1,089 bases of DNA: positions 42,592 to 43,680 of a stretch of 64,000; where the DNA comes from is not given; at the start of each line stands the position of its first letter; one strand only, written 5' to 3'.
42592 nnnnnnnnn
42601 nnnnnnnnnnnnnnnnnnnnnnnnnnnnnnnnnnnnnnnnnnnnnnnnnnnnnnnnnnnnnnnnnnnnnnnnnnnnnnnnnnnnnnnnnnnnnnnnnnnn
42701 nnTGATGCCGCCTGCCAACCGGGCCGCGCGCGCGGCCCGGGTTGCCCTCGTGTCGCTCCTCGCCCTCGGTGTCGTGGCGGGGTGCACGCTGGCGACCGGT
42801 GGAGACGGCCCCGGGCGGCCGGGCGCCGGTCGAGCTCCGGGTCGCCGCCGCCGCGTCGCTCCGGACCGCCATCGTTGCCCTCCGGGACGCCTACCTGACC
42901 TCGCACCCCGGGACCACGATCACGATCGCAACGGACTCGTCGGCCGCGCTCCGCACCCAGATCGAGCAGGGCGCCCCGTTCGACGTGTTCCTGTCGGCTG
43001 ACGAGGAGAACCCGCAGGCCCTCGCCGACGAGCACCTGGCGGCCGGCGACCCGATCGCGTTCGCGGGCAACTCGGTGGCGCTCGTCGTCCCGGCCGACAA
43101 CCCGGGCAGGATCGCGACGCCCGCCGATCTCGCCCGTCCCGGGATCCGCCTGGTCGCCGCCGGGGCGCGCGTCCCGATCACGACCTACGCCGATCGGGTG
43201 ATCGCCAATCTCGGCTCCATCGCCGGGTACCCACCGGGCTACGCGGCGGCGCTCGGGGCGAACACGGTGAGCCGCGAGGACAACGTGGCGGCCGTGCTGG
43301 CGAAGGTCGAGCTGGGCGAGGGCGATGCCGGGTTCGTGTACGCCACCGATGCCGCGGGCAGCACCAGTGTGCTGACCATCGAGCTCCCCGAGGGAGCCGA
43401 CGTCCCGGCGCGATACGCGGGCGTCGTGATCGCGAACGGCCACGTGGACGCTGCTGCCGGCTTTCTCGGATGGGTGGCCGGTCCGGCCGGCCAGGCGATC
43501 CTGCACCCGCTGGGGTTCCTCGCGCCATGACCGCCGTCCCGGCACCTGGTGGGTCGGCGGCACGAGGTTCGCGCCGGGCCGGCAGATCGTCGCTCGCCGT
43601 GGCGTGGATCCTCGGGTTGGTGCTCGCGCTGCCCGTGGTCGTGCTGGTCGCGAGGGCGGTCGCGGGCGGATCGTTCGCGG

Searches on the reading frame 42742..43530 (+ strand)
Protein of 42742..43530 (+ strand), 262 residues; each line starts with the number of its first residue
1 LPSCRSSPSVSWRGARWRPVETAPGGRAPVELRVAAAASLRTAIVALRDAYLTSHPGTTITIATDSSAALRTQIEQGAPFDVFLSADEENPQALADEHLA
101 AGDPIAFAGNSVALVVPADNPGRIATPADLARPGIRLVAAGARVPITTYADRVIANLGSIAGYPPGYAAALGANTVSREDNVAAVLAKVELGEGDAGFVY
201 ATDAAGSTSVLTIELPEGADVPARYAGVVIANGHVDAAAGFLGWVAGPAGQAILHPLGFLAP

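Call 6: search_protein_families(library=pfam, proteins=[window:42742-43530:+], max_evalue=1)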
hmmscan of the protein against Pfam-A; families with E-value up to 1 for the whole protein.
window:42742-43530:+ (262 aa): 7 families
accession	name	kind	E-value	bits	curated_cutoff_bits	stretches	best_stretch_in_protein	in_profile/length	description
PF13531.11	SBP_bac_11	-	5.4e-43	147.8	25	1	32-259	1-226/227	Bacterial extracellular solute-binding protein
PF01547.30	SBP_bac_1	-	1.8e-12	48.3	26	1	49-252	15-307/307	Bacterial extracellular solute-binding protein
PF12727.12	PBP_like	-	0.0001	21.9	27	1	105-200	64-151/193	PBP superfamily domain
PF04069.17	OpuAC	-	0.0018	18.4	21.2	1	68-229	40-207/257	Substrate binding domain of ABC-type glycine betaine transport system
PF12849.12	PBP_like_2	-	0.0053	17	27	1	28-138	6-115/267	PBP superfamily domain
PF03466.25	LysR_substrate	-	0.016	15.1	28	1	31-108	7-84/209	LysR substrate binding domain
PF15915.11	BAT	-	0.32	11.2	25.8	0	13-51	96-133/156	GAF and HTH_10 associated domain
